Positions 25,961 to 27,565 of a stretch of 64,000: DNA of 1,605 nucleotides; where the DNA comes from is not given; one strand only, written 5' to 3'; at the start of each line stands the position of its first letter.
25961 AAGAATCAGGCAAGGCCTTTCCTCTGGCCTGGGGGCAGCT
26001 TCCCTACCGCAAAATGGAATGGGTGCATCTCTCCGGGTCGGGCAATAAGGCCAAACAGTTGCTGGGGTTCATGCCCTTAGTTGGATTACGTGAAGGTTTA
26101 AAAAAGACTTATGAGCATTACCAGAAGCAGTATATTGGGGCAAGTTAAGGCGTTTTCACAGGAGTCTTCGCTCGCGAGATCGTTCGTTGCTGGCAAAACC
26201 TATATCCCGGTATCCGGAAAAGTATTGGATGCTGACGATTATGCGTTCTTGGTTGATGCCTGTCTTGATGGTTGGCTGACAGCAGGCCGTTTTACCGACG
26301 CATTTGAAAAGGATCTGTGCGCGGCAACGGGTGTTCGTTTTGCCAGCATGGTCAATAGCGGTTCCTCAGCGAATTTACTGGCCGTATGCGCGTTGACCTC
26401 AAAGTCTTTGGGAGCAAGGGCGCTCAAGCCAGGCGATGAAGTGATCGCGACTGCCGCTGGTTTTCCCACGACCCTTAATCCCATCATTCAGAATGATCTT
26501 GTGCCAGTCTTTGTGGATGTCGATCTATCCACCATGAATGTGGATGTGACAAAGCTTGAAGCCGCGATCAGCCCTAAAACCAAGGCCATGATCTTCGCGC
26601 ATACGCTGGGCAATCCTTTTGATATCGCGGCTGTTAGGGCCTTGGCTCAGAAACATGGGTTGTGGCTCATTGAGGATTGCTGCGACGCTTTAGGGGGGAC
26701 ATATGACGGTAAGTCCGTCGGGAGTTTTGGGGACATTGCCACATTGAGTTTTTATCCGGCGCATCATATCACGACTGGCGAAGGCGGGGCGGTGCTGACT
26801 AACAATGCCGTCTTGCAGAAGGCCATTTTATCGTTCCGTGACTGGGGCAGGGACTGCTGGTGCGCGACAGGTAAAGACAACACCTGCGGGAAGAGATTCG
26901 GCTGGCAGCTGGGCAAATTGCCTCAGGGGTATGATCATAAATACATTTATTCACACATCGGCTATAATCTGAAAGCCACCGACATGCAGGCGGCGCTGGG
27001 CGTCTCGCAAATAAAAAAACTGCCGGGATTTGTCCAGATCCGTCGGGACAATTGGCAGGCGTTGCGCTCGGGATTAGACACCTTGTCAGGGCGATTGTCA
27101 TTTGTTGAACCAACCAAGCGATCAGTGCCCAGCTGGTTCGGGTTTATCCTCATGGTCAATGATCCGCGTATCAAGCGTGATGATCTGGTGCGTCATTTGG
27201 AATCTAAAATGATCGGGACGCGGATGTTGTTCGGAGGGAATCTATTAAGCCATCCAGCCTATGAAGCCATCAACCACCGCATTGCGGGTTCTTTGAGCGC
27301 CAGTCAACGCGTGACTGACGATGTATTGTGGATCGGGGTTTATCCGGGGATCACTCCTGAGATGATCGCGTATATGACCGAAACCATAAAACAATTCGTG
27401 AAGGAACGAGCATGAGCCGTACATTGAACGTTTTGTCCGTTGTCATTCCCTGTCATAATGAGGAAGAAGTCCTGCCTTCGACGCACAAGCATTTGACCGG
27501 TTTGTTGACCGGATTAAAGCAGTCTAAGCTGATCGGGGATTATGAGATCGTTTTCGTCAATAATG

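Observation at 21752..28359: CDP-3,6-dideoxyhexose glycan locus: divergent B12-radical-SAM enzyme, lipid-carrier GT2, and no E3 reductase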

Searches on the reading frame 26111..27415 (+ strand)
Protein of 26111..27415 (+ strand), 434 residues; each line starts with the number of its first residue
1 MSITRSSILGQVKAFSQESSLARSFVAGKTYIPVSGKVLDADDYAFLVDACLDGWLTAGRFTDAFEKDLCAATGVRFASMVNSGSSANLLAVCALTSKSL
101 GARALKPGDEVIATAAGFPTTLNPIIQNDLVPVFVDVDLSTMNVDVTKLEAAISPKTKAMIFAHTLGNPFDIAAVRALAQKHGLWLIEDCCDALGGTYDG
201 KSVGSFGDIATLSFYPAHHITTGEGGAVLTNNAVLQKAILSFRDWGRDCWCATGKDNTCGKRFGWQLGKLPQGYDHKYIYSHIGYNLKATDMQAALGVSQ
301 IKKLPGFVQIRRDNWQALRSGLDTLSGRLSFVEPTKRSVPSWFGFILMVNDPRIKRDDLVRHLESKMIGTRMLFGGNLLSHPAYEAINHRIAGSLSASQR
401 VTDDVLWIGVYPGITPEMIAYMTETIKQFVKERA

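Call 3: search_protein_families(library=pfam, proteins=[window:26111-27415:+])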
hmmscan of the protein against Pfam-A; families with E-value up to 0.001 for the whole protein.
window:26111-27415:+ (434 aa): 3 families
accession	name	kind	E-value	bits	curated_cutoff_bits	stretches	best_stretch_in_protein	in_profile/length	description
PF01041.23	DegT_DnrJ_EryC1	-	9.8e-94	314.9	19.8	1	48-426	12-359/360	DegT/DnrJ/EryC1/StrS aminotransferase family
PF01053.26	Cys_Met_Meta_PP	-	3.2e-07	29.7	27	1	62-189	54-173/381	Cys/Met metabolism PLP-dependent enzyme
PF00266.25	Aminotran_5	-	0.00099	18.6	21.5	0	97-195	78-181/371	Aminotransferase class-V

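Call 4: search_protein_families(library=ncbifam, proteins=[window:26111-27415:+])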
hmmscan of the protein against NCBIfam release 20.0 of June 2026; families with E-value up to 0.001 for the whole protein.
window:26111-27415:+ (434 aa): 20 families
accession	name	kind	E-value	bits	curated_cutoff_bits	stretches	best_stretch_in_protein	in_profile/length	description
NF011936.0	PRK15407.1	equivalog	1.7e-203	676.2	423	1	4-432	9-438/440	lipopolysaccharide biosynthesis protein RfbH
TIGR03588.1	PseC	equivalog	1.2e-62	212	423.5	1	32-428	2-378/380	UDP-4-amino-4,6-dideoxy-N-acetyl-beta-L-altrosamine transaminase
TIGR04181.1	NHT_00031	hypoth_equivalog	4.1e-50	170.7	420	2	39-238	8-216/359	LegC family aminotransferase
NF008658.2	PRK11658.1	equivalog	3.4e-45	154.3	631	1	30-430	3-377/379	UDP-4-amino-4-deoxy-L-arabinose aminotransferase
NF008687.0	PRK11706.1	equivalog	1.3e-41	142.7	375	2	59-237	30-200/375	dTDP-4-amino-4,6-dideoxygalactose transaminase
TIGR02379.1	ECA_wecE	subfamily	6.1e-35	120.7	434.85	1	58-430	29-375/376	dTDP-4-amino-4,6-dideoxy-D-glucose transaminase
TIGR04427.1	PLP_DesI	equivalog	8.5e-33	114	650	1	53-249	44-231/390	dTDP-4-dehydro-6-deoxyglucose aminotransferase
NF006096.0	PRK08248.1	equivalog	3.4e-08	32.5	726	1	62-190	66-186/431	homocysteine synthase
NF005872.0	PRK07812.1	equivalog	3.3e-07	29.1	703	1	62-190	74-195/439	bifunctional o-acetylhomoserine/o-acetylserine sulfhydrylase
NF004770.0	PRK06108.1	subfamily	5.2e-07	28.8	422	1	104-210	116-230/396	pyridoxal phosphate-dependent aminotransferase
TIGR01326.1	OAH_OAS_sulfhy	subfamily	1.9e-06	26.8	495.1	1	62-189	59-178/418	O-acetylhomoserine aminocarboxypropyltransferase/cysteine synthase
TIGR01325.1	O_suc_HS_sulf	equivalog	4.8e-06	25.4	510.05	1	62-193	56-179/380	O-succinylhomoserine sulfhydrylase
NF006003.0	PRK08133.1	equivalog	6.6e-06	25.1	522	1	64-191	70-189/396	O-succinylhomoserine sulfhydrylase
NF004650.0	PRK05994.1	equivalog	1.9e-05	23.7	667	1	65-190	68-185/427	O-acetylhomoserine aminocarboxypropyltransferase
NF005696.0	PRK07504.1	equivalog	4.6e-05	22.4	675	1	62-193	67-190/397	O-succinylhomoserine sulfhydrylase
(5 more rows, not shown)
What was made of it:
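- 26111..27415 (+): RfbH, the E1-type CDP-6-deoxy-L-threo-D-glycero-4-hexulose 3-dehydrase (PMP and [2Fe-2S]). NF011936, 676 bits against a cut-off of 423 (call 4).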

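Call 29: search_solved_structures(query=window:26111-27415:+, max_evalue=1e-10, show_alignments=2)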
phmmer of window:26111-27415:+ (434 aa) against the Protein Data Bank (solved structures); distinct sequences matched with E-value up to 1e-10: 55.
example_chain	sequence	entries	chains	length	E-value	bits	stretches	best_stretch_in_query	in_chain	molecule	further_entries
3bcx_A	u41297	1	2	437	3.2e-159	533.6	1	8-429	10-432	CDP-6-deoxy-L-threo-D-glycero-4-hexulose-3-dehydrase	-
3bb8_A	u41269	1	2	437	5.8e-158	529.4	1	8-429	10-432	CDP-4-keto-6-deoxy-D-glucose-3-dehydrase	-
2gms_A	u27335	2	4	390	3e-50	174.5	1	38-424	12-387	Putative pyridoxamine 5-phosphate-dependent dehydrase, Wbdk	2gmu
3b8x_A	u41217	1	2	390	2.8e-49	171.4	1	38-424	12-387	Pyridoxamine 5-phosphate-dependent dehydrase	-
2r0t_A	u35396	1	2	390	5.1e-49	170.5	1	38-424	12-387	Pyridoxamine 5-phosphate-dependent dehydrase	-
3gr9_A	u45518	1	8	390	1.2e-48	169.2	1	38-424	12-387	ColD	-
9wvy_A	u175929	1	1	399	4e-46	161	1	40-314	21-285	Putative NDP-4-keto-6-deoxyglucose-3-dehydratase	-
7b0d_A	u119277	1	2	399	4.5e-41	144.3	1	53-247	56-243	Glutamine--scyllo-inositol transaminase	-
3dr7_A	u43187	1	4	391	2.3e-38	135.4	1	30-247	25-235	Putative perosamine synthetase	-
7b0m_AAA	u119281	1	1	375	2.5e-38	135.3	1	57-235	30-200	Sugar aminotransferase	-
3bn1_A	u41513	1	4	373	3.3e-38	134.9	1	32-247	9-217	Perosamine synthetase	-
3dr4_A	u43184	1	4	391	3.8e-38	134.7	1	30-247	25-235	Putative perosamine synthetase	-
1mdo_A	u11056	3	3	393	5.7e-36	127.5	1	30-374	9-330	ArnB aminotransferase | UDP-4-amino-4-deoxy-L-arabinose--oxoglutarate aminotransferase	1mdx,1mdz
4oca_A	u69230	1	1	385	7.4e-36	127.1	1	30-374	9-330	UDP-4-amino-4-deoxy-L-arabinose--oxoglutarate aminotransferase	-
4lc3_A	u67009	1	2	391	1.8e-35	125.9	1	31-259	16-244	Putative UDP-4-amino-4-deoxy-l-arabinose--oxoglutarate aminotransferase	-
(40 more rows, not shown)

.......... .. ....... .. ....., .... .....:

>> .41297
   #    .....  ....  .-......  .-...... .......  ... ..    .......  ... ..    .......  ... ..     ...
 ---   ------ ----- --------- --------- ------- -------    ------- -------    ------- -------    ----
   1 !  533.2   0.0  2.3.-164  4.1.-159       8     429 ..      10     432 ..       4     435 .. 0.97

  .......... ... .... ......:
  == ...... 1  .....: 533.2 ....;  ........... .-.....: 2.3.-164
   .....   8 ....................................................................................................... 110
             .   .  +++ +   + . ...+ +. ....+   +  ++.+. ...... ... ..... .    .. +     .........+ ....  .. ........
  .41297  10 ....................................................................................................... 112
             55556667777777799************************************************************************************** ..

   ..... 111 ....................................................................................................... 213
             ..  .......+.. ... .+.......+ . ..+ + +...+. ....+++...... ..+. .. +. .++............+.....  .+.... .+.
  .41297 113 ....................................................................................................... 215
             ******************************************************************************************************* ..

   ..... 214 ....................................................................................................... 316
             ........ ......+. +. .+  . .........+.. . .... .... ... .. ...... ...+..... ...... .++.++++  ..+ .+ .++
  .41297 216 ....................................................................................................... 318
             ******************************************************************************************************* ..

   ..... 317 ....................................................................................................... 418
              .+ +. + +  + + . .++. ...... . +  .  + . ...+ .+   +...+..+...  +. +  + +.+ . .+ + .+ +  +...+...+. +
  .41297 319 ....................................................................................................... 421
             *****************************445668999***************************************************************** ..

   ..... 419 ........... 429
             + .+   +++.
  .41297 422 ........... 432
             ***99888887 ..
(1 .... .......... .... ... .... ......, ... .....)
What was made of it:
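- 26111..27415 (+): 533 bits, end to end, to Y. pseudotuberculosis E1 3BCX (call 29).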

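Call 38: search_dna_similar(query=window:26111-27415:+, collection=plasmids, mode=protein, max_rows=15, max_evalue=1e-60)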
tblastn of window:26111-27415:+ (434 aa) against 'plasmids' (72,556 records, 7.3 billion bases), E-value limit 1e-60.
Records with a match: 39; places in all: 40; records where one place covers at least 80% of the query: 39.
Best place of each record, by identity: <60% 39.
By first word of the organism name: Streptomyces 28; Azospirillum 2; Salmonella 2; Qipengyuania 1; Methylovirgula 1; Sulfitobacter 1; Sphingomonas 1; Desulfobaculum 1; Rhodococcus 1; Haladaptatus 1.
By predicted mobility (MOB-suite, as given by PLSDB): non-mobilizable 37; mobilizable 2.
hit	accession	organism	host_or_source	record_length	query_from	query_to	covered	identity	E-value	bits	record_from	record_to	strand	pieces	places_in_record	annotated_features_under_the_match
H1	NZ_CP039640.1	Azospirillum sp. TSH100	soil,soil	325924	5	433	99%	57.9%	1e-164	520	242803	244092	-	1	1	rfbH: lipopolysaccharide biosynthesis protein RfbH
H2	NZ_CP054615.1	Azospirillum oryzae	cell culture,soil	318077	5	433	99%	57.4%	2e-164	520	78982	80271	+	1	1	rfbH: lipopolysaccharide biosynthesis protein RfbH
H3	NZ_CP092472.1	Qipengyuania spongiae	sponge,mixed culture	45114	5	434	99%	55.4%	4e-157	498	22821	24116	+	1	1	rfbH: lipopolysaccharide biosynthesis protein RfbH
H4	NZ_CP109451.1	Streptomyces sp. NBC_01471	-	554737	1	433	100%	54.7%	1e-151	483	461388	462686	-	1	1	rfbH: lipopolysaccharide biosynthesis protein RfbH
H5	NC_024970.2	Streptomyces lavendulae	-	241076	1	430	99%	55.1%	2e-143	459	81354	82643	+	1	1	rfbH: lipopolysaccharide biosynthesis protein RfbH | rfbB: dTDP-glucose 4,6-dehydratase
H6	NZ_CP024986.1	Streptomyces lavendulae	pure culture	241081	1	430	99%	55.1%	2e-143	459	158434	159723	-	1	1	rfbH: lipopolysaccharide biosynthesis protein RfbH | rfbB: dTDP-glucose 4,6-dehydratase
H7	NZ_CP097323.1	Streptomyces sp. RerS4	root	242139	1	433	100%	54.6%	2e-153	488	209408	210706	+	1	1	rfbH: lipopolysaccharide biosynthesis protein RfbH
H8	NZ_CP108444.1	Streptomyces sp. NBC_01276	-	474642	1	434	100%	54.1%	1e-139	448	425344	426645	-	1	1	rfbH: lipopolysaccharide biosynthesis protein RfbH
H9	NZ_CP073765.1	Methylovirgula sp. HY1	soil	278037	5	431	98%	54.9%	1e-151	483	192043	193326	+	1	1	rfbH: lipopolysaccharide biosynthesis protein RfbH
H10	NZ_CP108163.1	Streptomyces sp. NBC_00158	-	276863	1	430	99%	54.2%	2e-140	450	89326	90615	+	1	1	rfbH: lipopolysaccharide biosynthesis protein RfbH | rfbB: dTDP-glucose 4,6-dehydratase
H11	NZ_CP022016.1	Salmonella enterica subsp. enterica serovar India str. ...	-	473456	5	429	98%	54.7%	2e-158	502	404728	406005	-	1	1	rfbH: lipopolysaccharide biosynthesis protein RfbH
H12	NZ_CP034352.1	Streptomyces sp. W1SF4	-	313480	1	430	99%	53.9%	8e-140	449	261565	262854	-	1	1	rfbH: lipopolysaccharide biosynthesis protein RfbH | rfbB: dTDP-glucose 4,6-dehydratase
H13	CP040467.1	Streptomyces albidoflavus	Lolium arundinaceum,seeds,seed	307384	25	430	94%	57.1%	8e-149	474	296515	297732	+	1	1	rfbH: lipopolysaccharide biosynthesis protein RfbH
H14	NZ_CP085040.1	Streptomyces sp. WA1-19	Periplaneta americana,cell ...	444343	25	430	94%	57.1%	8e-149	474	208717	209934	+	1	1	rfbH: lipopolysaccharide biosynthesis protein RfbH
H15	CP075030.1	Salmonella enterica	-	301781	5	429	98%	54.5%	2e-157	499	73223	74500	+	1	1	rfbH: lipopolysaccharide biosynthesis protein RfbH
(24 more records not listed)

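Call 39: get_annotated_region(hit=H11, flank=8000)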
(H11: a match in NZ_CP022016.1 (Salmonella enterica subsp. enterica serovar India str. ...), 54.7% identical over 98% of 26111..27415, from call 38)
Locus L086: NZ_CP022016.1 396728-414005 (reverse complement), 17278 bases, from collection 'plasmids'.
description: Salmonella enterica subsp. enterica serovar India str. SA20085604 plasmid unnamed1, complete sequence
organism: Salmonella enterica subsp. enterica serovar India str. SA20085604 (NCBI taxid 1242098)
taxonomy: Bacteria; Pseudomonadota; Gammaproteobacteria; Enterobacterales; Enterobacteriaceae; Salmonella; Salmonella enterica; Salmonella enterica subsp. enterica serovar India str. SA20085604
host: -; source: -; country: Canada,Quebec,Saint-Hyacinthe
typing (MOB-suite, as given by PLSDB): non-mobilizable
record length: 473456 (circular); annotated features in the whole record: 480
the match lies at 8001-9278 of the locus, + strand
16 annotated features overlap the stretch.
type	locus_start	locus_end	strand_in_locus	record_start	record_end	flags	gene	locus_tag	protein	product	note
CDS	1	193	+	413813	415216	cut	wcaM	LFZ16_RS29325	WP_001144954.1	colanic acid biosynthesis protein WcaM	-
CDS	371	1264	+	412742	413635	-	galF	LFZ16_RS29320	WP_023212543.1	GalU regulator GalF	GO:0009225 - nucleotide-sugar metabolic process [Evidence IEA]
CDS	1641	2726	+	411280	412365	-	rfbB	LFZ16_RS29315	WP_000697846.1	dTDP-glucose 4,6-dehydratase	GO:0019305 - dTDP-rhamnose biosynthetic process [Evidence IEA]; GO:0009243 - O antigen biosynthetic process [Evidence ...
CDS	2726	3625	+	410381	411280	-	rfbD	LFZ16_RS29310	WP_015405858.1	dTDP-4-dehydrorhamnose reductase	-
CDS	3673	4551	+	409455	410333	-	rfbA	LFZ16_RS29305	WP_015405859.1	glucose-1-phosphate thymidylyltransferase RfbA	GO:0045226 - extracellular polysaccharide biosynthetic process [Evidence IEA]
CDS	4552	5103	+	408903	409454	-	rfbC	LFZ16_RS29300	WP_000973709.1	dTDP-4-dehydrorhamnose 3,5-epimerase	GO:0019305 - dTDP-rhamnose biosynthetic process [Evidence IEA]; GO:0009243 - O antigen biosynthetic process [Evidence ...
CDS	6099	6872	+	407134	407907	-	rfbF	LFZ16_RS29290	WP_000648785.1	glucose-1-phosphate cytidylyltransferase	GO:0009103 - lipopolysaccharide biosynthetic process [Evidence IEA]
CDS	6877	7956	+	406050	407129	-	rfbG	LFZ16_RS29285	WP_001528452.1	CDP-glucose 4,6-dehydratase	GO:0009243 - O antigen biosynthetic process [Evidence IEA]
CDS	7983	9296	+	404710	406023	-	rfbH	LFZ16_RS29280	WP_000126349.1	lipopolysaccharide biosynthesis protein RfbH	-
CDS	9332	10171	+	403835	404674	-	-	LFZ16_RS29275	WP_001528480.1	CDP-paratose synthase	-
CDS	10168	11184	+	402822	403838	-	-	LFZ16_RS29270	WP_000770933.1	CDP-paratose 2-epimerase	-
CDS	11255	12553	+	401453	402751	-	-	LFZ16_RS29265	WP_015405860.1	MATE family efflux transporter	-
CDS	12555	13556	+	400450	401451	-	-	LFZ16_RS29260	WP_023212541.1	glycosyltransferase family 2 protein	-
CDS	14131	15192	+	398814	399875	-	-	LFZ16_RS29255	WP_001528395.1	glycosyltransferase family 1 protein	-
CDS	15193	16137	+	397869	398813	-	rfbN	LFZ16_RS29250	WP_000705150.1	O antigen biosynthesis rhamnosyltransferase RfbN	-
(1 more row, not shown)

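Call 40: get_annotated_region(hit=H1, flank=9000)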
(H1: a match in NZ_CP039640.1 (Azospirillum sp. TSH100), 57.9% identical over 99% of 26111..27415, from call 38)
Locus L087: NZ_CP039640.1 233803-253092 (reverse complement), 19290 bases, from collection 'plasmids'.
description: Azospirillum sp. TSH100 plasmid p1, complete sequence
organism: Azospirillum sp. TSH100 (NCBI taxid 652764)
taxonomy: Bacteria; Pseudomonadota; Alphaproteobacteria; Rhodospirillales; Azospirillaceae; Azospirillum; Azospirillum sp. TSH100
host: -; source: soil,soil; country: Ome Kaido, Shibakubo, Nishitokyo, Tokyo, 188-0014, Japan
typing (MOB-suite, as given by PLSDB): non-mobilizable; replicon rep_cluster_1806
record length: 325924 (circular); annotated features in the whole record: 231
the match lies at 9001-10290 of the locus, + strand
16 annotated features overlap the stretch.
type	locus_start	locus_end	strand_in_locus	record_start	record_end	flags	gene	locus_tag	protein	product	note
CDS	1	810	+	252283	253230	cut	-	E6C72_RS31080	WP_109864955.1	lysylphosphatidylglycerol synthase transmembrane domain-containing protein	-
CDS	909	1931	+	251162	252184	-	-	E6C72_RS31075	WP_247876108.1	glycosyltransferase family 2 protein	-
CDS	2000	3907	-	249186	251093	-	-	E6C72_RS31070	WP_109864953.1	hypothetical protein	-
CDS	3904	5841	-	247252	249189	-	asnB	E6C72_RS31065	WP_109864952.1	asparagine synthase (glutamine-hydrolyzing)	GO:0006529 - asparagine biosynthetic process [Evidence IEA]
CDS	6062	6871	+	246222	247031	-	-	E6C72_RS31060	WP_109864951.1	FkbM family methyltransferase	-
CDS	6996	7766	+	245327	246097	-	rfbF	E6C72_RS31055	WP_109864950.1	glucose-1-phosphate cytidylyltransferase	GO:0009103 - lipopolysaccharide biosynthetic process [Evidence IEA]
CDS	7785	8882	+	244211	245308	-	rfbG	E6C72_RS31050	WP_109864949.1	CDP-glucose 4,6-dehydratase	GO:0009243 - O antigen biosynthetic process [Evidence IEA]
CDS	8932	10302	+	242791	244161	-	rfbH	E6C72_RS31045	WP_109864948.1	lipopolysaccharide biosynthesis protein RfbH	-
CDS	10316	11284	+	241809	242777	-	-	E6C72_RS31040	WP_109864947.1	NAD(P)-dependent oxidoreductase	-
CDS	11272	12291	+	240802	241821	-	-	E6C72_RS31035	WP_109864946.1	GDP-mannose 4,6-dehydratase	-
CDS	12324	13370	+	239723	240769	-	-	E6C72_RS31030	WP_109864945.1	hypothetical protein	-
CDS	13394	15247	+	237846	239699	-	-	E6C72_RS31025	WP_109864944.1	glycosyltransferase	-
CDS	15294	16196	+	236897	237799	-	-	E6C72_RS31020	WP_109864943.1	NAD(P)-dependent oxidoreductase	-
CDS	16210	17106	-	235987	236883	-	-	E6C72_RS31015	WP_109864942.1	glycosyltransferase family 2 protein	-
CDS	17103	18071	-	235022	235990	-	-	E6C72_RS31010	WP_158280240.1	glycosyltransferase family 2 protein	-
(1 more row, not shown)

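Call 44: search_dna_similar(query=window:26111-27415:+, collection=plasmids, mode=protein, max_rows=40, max_evalue=1e-60, rows=best)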
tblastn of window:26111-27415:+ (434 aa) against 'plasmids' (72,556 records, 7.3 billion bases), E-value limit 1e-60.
Records with a match: 39; places in all: 40; records where one place covers at least 80% of the query: 39.
Best place of each record, by identity: <60% 39.
By first word of the organism name: Streptomyces 28; Azospirillum 2; Salmonella 2; Qipengyuania 1; Methylovirgula 1; Sulfitobacter 1; Sphingomonas 1; Desulfobaculum 1; Rhodococcus 1; Haladaptatus 1.
By predicted mobility (MOB-suite, as given by PLSDB): non-mobilizable 37; mobilizable 2.
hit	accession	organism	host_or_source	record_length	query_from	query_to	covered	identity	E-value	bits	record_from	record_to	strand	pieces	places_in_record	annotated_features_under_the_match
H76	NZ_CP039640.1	Azospirillum sp. TSH100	soil,soil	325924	5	433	99%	57.9%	1e-164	520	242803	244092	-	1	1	rfbH: lipopolysaccharide biosynthesis protein RfbH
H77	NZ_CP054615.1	Azospirillum oryzae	cell culture,soil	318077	5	433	99%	57.4%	2e-164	520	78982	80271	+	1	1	rfbH: lipopolysaccharide biosynthesis protein RfbH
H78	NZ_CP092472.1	Qipengyuania spongiae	sponge,mixed culture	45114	5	434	99%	55.4%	4e-157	498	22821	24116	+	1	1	rfbH: lipopolysaccharide biosynthesis protein RfbH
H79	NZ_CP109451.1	Streptomyces sp. NBC_01471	-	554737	1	433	100%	54.7%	1e-151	483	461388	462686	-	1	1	rfbH: lipopolysaccharide biosynthesis protein RfbH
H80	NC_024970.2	Streptomyces lavendulae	-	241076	1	430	99%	55.1%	2e-143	459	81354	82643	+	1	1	rfbH: lipopolysaccharide biosynthesis protein RfbH | rfbB: dTDP-glucose 4,6-dehydratase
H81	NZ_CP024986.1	Streptomyces lavendulae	pure culture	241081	1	430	99%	55.1%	2e-143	459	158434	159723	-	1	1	rfbH: lipopolysaccharide biosynthesis protein RfbH | rfbB: dTDP-glucose 4,6-dehydratase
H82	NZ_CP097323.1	Streptomyces sp. RerS4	root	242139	1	433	100%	54.6%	2e-153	488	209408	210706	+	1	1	rfbH: lipopolysaccharide biosynthesis protein RfbH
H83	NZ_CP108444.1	Streptomyces sp. NBC_01276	-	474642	1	434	100%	54.1%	1e-139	448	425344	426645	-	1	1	rfbH: lipopolysaccharide biosynthesis protein RfbH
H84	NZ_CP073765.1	Methylovirgula sp. HY1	soil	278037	5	431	98%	54.9%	1e-151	483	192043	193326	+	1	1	rfbH: lipopolysaccharide biosynthesis protein RfbH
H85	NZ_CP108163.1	Streptomyces sp. NBC_00158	-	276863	1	430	99%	54.2%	2e-140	450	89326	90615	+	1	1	rfbH: lipopolysaccharide biosynthesis protein RfbH | rfbB: dTDP-glucose 4,6-dehydratase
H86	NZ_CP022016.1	Salmonella enterica subsp. enterica serovar India str. ...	-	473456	5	429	98%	54.7%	2e-158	502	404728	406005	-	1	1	rfbH: lipopolysaccharide biosynthesis protein RfbH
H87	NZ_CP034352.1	Streptomyces sp. W1SF4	-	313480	1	430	99%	53.9%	8e-140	449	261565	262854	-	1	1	rfbH: lipopolysaccharide biosynthesis protein RfbH | rfbB: dTDP-glucose 4,6-dehydratase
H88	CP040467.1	Streptomyces albidoflavus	Lolium arundinaceum,seeds,seed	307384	25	430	94%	57.1%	8e-149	474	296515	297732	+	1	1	rfbH: lipopolysaccharide biosynthesis protein RfbH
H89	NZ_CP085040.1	Streptomyces sp. WA1-19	Periplaneta americana,cell ...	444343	25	430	94%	57.1%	8e-149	474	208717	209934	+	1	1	rfbH: lipopolysaccharide biosynthesis protein RfbH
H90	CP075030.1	Salmonella enterica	-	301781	5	429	98%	54.5%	2e-157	499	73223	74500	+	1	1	rfbH: lipopolysaccharide biosynthesis protein RfbH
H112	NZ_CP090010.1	Desulfobaculum bizertense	cell culture,rust layer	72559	5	432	99%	49.3%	2e-140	450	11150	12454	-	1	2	rfbH: lipopolysaccharide biosynthesis protein RfbH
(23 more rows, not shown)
